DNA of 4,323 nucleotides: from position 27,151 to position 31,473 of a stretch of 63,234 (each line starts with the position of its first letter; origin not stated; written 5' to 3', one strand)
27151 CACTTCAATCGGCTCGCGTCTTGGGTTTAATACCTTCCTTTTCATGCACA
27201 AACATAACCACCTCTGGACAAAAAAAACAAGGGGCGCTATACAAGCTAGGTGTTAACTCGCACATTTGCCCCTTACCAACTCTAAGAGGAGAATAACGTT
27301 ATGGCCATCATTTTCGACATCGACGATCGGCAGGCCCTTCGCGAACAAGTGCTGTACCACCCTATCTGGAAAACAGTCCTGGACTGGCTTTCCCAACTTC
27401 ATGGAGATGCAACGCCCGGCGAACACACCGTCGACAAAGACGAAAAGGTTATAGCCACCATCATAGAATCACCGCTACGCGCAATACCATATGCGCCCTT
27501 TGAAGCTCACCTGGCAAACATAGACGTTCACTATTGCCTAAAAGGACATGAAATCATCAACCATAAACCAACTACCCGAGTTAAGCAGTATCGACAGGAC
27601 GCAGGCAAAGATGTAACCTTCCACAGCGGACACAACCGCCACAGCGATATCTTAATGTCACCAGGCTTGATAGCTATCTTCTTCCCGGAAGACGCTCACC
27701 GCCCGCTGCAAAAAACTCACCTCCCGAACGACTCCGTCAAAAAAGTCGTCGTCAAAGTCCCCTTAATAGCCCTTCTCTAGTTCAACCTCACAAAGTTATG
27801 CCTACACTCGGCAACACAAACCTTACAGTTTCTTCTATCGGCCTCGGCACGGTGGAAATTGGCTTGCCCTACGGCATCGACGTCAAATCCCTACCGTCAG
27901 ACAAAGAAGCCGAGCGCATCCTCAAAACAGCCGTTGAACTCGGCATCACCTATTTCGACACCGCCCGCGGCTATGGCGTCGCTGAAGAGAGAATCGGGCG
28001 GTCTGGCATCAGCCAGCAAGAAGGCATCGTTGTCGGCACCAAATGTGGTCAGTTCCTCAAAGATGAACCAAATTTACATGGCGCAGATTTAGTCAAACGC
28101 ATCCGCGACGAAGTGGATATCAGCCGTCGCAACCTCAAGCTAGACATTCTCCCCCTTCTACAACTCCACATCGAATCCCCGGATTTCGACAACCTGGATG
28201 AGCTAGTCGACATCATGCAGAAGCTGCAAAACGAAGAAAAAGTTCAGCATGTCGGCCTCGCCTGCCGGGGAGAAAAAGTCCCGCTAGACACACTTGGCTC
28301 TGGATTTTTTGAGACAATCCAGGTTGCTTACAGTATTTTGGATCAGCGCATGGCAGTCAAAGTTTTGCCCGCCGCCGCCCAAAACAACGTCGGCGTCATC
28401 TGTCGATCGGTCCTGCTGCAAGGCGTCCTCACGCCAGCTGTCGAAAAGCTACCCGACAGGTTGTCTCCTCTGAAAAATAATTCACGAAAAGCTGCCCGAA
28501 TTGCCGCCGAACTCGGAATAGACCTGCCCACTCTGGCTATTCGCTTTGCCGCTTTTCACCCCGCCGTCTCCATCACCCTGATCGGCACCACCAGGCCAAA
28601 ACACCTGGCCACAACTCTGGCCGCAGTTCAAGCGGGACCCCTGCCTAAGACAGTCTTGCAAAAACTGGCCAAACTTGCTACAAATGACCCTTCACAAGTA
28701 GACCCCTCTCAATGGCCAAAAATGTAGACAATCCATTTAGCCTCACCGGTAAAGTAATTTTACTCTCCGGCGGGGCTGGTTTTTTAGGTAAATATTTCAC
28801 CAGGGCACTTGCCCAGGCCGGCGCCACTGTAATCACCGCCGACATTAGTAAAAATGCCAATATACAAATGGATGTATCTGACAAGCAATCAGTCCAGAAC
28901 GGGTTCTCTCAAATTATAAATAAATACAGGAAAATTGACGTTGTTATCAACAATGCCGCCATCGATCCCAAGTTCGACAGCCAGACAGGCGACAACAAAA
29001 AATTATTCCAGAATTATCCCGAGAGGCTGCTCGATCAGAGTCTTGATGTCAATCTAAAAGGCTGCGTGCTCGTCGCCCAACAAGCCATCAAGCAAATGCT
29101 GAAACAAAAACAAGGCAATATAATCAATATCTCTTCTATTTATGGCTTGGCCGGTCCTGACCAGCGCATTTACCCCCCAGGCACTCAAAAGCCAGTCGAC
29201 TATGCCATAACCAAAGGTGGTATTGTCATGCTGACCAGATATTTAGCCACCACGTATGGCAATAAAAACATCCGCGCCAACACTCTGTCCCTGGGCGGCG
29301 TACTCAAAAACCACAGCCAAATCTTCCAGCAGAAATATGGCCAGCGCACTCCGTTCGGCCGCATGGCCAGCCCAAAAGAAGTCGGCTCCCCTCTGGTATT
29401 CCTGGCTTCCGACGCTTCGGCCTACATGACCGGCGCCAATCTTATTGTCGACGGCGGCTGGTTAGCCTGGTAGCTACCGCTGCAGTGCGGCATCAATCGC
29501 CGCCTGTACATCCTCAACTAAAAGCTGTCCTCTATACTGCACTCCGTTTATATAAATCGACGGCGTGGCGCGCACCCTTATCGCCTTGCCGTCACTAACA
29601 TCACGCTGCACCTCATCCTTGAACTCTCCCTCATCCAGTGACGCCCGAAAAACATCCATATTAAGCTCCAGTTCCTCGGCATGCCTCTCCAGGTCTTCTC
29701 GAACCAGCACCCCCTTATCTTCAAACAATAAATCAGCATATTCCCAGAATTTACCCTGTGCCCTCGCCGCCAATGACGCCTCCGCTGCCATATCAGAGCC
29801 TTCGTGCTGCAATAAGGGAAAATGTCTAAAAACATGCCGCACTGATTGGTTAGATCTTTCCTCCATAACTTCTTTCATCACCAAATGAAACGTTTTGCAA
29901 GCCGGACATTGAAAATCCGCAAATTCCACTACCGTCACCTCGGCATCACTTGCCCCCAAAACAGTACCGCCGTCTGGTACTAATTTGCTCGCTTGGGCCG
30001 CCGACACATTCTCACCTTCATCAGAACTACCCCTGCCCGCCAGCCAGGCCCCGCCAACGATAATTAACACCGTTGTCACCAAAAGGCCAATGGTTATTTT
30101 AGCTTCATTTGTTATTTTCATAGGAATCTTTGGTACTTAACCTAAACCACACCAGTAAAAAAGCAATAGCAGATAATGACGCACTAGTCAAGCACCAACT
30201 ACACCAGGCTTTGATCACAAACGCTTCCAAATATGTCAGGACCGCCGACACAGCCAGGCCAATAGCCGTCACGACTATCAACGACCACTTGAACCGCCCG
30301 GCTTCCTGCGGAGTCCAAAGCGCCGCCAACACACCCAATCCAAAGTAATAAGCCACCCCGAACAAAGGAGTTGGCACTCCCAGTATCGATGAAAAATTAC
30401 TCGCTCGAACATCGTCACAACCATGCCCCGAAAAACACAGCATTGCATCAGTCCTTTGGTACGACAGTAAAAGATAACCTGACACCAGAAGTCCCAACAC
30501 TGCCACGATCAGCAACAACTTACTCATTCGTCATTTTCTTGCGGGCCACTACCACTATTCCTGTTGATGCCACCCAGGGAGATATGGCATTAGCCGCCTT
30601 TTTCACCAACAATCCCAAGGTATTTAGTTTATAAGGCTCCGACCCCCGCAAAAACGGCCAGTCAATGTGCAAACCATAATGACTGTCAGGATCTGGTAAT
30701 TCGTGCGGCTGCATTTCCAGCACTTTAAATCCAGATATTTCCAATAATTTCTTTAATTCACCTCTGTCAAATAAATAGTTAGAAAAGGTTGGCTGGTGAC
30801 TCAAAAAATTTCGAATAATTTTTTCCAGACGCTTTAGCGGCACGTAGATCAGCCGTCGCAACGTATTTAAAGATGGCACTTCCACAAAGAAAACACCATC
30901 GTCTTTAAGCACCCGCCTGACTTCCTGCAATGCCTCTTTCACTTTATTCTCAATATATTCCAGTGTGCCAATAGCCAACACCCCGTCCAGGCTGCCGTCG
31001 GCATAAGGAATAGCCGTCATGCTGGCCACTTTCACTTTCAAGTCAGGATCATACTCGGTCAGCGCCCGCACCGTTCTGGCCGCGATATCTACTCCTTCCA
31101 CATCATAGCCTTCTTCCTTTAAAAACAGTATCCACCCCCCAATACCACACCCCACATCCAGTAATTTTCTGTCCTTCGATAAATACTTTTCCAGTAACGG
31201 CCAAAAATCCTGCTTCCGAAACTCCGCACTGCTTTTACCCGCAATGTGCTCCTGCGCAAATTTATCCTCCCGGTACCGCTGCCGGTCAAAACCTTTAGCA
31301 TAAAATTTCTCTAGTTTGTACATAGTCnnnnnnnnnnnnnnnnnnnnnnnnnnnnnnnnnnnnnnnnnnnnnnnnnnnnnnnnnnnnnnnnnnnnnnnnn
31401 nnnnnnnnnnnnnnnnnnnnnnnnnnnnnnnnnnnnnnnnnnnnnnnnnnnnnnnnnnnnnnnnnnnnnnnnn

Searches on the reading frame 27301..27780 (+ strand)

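Call 35: search_protein_families(library=pfam, proteins=[window:27301-27780:+], max_evalue=0.0001)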
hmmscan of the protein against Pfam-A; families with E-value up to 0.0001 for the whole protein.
window:27301-27780:+ (159 aa): 1 family
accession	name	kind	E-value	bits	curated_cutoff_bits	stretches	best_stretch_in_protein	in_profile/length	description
PF04074.18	DUF386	-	1.1e-25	90.8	26.5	1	15-153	10-144/145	YhcH/YjgK/YiaL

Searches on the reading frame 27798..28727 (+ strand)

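Call 35: search_protein_families(library=pfam, proteins=[window:27798-28727:+], max_evalue=0.0001)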
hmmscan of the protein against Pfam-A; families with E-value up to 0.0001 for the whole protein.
window:27798-28727:+ (309 aa): 1 family
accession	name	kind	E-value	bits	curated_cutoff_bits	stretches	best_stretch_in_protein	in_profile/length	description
PF00248.27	Aldo_ket_red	-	1.4e-38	133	24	1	14-293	2-289/291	Aldo/keto reductase family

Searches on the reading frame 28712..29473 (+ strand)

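Call 35: search_protein_families(library=pfam, proteins=[window:28712-29473:+], max_evalue=0.0001)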
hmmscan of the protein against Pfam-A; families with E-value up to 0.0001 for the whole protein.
window:28712-29473:+ (253 aa): 3 families
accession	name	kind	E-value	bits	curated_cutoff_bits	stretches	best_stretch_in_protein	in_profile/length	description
PF13561.12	adh_short_C2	-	1.5e-42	146.2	27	1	21-250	20-235/236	Enoyl-(Acyl carrier protein) reductase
PF00106.31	adh_short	-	2.8e-30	105.7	26.6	1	14-200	1-185/195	short chain dehydrogenase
PF01370.27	Epimerase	-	7.2e-08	32.6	20.9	1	16-183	1-161/240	NAD dependent epimerase/dehydratase family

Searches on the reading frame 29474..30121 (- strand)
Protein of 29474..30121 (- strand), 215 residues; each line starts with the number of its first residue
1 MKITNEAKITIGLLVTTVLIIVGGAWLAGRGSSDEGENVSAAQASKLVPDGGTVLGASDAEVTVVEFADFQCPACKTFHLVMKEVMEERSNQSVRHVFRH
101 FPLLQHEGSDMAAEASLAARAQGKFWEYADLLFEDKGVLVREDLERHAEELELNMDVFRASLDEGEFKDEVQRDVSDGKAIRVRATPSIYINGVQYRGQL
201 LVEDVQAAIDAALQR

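Call 35: search_protein_families(library=pfam, proteins=[window:29474-30121:-], max_evalue=0.0001)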
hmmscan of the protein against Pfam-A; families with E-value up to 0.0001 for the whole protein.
window:29474-30121:- (215 aa): 2 families
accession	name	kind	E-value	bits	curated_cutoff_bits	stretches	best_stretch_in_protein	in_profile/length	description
PF13462.12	Thioredoxin_4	-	3.1e-28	99.5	23.2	1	52-211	5-165/165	Thioredoxin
PF01323.26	DSBA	-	3.9e-14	53.3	25.6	1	63-209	1-190/191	DSBA-like thioredoxin domain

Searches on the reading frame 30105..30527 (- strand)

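Call 35: search_protein_families(library=pfam, proteins=[window:30105-30527:-], max_evalue=0.0001)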
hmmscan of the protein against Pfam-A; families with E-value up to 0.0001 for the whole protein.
window:30105-30527:- (140 aa): 1 family
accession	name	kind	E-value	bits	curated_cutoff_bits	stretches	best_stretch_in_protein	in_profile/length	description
PF07884.19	VKOR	-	4.3e-25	88.8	27.5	1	4-127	2-134/134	Vitamin K epoxide reductase family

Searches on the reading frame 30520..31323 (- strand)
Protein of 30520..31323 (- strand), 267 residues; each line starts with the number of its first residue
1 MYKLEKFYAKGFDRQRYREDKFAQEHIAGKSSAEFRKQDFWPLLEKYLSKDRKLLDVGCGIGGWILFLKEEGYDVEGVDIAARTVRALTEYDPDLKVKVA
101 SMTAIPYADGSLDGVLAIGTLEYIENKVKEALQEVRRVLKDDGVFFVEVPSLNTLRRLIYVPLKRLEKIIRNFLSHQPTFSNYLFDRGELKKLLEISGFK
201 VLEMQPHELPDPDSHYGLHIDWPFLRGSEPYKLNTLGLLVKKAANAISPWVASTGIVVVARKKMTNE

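Call 35: search_protein_families(library=pfam, proteins=[window:30520-31323:-], max_evalue=0.0001)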
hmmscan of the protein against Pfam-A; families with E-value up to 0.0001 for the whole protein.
window:30520-31323:- (267 aa): 6 families
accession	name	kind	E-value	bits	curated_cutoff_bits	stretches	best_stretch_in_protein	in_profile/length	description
PF08241.18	Methyltransf_11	-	4.1e-18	66.2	21.2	1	55-147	1-95/95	Methyltransferase domain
PF13489.12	Methyltransf_23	-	6.1e-18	65.5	27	1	44-203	16-163/164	Methyltransferase domain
PF13649.12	Methyltransf_25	-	2e-16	60.9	27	1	55-143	2-97/97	Methyltransferase domain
PF08242.18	Methyltransf_12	-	9.7e-12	45.9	30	1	55-145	1-98/98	Methyltransferase domain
PF13847.12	Methyltransf_31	-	2.7e-11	43.8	27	1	49-159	2-119/145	Methyltransferase domain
PF05148.21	Methyltransf_8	-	8.9e-05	22.9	27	0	84-150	95-160/219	Hypothetical methyltransferase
